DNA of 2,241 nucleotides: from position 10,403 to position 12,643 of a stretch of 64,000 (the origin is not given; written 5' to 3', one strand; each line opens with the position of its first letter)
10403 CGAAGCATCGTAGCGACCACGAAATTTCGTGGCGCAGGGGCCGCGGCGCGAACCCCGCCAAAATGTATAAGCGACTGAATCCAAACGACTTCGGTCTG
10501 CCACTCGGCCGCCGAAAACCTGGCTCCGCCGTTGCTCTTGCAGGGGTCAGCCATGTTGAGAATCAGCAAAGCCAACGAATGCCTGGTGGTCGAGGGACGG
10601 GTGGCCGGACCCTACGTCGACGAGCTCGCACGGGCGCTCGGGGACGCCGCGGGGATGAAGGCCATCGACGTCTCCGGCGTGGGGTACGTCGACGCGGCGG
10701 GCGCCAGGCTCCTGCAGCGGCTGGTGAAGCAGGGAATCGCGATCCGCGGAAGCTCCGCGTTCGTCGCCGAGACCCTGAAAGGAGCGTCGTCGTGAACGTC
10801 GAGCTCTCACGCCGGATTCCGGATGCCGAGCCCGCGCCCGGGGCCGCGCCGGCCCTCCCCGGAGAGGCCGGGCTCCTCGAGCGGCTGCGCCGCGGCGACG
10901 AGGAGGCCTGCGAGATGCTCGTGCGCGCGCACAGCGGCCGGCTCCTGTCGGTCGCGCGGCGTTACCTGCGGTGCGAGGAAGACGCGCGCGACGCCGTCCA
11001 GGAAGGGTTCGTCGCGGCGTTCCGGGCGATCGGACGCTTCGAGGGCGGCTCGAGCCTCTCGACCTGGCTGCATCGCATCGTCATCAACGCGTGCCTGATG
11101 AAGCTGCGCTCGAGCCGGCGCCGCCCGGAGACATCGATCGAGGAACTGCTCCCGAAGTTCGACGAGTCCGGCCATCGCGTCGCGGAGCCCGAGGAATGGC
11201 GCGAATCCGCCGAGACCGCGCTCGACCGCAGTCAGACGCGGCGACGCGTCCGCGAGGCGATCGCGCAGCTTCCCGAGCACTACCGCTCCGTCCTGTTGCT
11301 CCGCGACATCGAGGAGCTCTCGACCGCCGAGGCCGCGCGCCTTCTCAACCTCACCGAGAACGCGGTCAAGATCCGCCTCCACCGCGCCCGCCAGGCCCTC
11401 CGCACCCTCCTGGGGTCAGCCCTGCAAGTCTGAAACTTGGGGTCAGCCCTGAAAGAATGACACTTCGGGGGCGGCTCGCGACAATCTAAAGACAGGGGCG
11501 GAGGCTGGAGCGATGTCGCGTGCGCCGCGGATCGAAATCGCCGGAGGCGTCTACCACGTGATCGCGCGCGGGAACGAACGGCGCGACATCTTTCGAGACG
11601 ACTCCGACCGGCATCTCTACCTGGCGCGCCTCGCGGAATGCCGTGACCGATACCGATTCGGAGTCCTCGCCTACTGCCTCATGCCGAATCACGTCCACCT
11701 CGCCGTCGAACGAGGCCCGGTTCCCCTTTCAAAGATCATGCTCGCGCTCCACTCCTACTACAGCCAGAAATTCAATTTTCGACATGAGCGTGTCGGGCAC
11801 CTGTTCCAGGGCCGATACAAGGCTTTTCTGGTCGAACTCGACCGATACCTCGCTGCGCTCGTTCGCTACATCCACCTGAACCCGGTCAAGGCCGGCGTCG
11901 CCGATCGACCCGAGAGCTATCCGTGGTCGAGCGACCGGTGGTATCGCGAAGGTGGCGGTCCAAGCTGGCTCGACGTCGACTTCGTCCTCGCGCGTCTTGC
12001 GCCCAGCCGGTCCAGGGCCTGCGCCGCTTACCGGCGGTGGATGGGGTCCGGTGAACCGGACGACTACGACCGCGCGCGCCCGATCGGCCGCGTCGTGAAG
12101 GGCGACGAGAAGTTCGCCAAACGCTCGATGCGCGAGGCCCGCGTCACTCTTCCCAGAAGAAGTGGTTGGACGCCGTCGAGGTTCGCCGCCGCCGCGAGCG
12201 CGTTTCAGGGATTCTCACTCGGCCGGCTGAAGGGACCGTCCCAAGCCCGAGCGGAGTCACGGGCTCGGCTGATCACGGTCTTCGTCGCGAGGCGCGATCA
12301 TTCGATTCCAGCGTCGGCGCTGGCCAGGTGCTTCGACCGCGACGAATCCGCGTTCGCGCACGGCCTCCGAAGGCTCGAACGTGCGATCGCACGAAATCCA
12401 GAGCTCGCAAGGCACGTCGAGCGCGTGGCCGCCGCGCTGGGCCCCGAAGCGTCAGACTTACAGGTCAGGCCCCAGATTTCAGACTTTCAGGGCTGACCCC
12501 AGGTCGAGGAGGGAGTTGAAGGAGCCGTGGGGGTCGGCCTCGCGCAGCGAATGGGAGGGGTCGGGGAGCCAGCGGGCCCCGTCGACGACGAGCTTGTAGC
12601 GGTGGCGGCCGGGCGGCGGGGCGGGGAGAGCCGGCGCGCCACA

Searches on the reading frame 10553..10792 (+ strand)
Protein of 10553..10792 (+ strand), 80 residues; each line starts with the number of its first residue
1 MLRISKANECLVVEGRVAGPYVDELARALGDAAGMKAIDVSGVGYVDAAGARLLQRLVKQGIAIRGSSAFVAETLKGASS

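Call 57: search_protein_families(library=pfam, proteins=[window:10553-10792:+], max_evalue=0.01)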
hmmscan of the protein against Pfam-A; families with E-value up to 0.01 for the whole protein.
window:10553-10792:+ (80 aa): 2 families
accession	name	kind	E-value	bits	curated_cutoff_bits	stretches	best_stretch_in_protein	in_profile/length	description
PF13466.11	STAS_2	-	4.5e-05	24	29.2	1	22-75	12-74/80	STAS domain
PF01740.26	STAS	-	0.002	18.3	22.6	1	38-71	45-78/106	STAS domain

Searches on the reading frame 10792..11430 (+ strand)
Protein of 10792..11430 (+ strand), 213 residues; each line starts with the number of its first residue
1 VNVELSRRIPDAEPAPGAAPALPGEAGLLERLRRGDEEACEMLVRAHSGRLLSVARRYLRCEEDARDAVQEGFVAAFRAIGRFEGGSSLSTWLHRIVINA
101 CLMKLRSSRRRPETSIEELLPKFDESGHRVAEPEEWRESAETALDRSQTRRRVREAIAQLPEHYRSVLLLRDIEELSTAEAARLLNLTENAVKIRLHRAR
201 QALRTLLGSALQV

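Call 57: search_protein_families(library=pfam, proteins=[window:10792-11430:+], max_evalue=0.01)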
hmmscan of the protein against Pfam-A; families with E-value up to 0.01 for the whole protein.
window:10792-11430:+ (213 aa): 4 families
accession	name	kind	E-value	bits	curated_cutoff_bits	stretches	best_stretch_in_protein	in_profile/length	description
PF04542.20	Sigma70_r2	-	7.3e-21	74.2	24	1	43-111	1-71/71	Sigma-70 region 2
PF08281.18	Sigma70_r4_2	-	4.4e-18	65.1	25.7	1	151-203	2-54/54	Sigma-70, region 4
PF04545.22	Sigma70_r4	-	4.7e-10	39.3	24.1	1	156-204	1-49/50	Sigma-70, region 4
PF07638.17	Sigma70_ECF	-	5.2e-05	23.7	21.1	1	28-204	7-180/185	ECF sigma factor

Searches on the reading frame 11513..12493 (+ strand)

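Call 57: search_protein_families(library=pfam, proteins=[window:11513-12493:+], max_evalue=0.01)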
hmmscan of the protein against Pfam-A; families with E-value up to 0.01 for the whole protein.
window:11513-12493:+ (327 aa): 1 family
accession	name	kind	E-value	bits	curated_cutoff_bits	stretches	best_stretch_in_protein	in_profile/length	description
PF01797.21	Y1_Tnp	-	5.2e-15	56.1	23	1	14-121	7-119/121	Transposase IS200 like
